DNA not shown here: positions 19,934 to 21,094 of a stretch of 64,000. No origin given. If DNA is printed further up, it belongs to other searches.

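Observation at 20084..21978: Haem-oxygenase-like di-iron enzyme and DDAH/amidinotransferase-fold enzyme lead a cyanophycin operon: candidate arginine-tailoring module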

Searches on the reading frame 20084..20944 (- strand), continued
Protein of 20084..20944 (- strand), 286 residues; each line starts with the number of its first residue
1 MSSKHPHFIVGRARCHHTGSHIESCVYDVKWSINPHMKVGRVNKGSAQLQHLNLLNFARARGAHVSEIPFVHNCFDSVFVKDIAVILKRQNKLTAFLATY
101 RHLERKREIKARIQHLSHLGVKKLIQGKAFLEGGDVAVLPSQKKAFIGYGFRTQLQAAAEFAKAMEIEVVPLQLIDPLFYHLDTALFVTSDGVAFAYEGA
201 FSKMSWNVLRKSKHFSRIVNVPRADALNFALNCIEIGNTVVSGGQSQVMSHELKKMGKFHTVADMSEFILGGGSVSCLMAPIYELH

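Call 82: find_encoding_contigs(protein=P0144, flank=5000, max_places=1)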
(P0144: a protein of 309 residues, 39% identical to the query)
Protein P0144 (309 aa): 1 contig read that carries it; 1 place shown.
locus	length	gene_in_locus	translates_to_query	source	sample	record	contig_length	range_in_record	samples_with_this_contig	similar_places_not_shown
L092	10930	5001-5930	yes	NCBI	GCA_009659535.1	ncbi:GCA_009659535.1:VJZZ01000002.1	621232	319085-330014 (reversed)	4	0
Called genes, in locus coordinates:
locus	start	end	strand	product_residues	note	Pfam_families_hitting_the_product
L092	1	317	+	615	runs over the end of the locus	-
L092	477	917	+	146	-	PF03232:COQ7 (weak), PF09537:DUF2383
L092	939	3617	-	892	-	PF12704:MacB_PCD, PF02687:FtsX, PF12704:MacB_PCD, PF02687:FtsX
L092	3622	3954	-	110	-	PF03551:PadR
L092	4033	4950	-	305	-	PF14518:Haem_oxygenas_2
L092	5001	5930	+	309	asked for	PF19420:DDAH_eukar (weak)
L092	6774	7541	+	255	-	PF00149:Metallophos, PF12850:Metallophos_2 (weak)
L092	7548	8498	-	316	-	PF05175:MTS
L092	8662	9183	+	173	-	PF22381:Staph_reg_Sar_Rot (weak), PF01047:MarR, PF12802:MarR_2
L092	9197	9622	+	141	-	-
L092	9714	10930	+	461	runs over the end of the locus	PF00072:Response_reg, PF00158:Sigma54_activat, PF14532:Sigma54_activ_2, PF07728:AAA_5, PF25601:AAA_lid_14, PF02954:HTH_8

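Call 83: find_encoding_contigs(protein=P0129, flank=5000, max_places=1)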
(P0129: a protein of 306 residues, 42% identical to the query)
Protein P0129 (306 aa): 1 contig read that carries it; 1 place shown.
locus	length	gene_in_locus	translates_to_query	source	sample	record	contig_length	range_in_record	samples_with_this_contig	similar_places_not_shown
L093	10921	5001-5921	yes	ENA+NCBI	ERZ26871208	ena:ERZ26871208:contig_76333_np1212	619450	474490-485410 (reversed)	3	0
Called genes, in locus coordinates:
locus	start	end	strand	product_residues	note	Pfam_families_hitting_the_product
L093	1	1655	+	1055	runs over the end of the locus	PF00873:ACR_tran, PF03176:MMPL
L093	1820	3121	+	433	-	PF01071:GARS_A, PF02843:GARS_C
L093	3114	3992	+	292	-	PF13489:Methyltransf_23 (weak), PF08241:Methyltransf_11, PF08242:Methyltransf_12, PF13649:Methyltransf_25, PF13847:Methyltransf_31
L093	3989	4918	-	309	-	PF14518:Haem_oxygenas_2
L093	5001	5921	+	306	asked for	PF19420:DDAH_eukar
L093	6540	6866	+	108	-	PF19279:YegS_C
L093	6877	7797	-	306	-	PF05175:MTS, PF13847:Methyltransf_31, PF08242:Methyltransf_12, PF13649:Methyltransf_25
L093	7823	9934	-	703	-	PF00199:Catalase, PF06628:Catalase-rel, PF18011:Catalase_C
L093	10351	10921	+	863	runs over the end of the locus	-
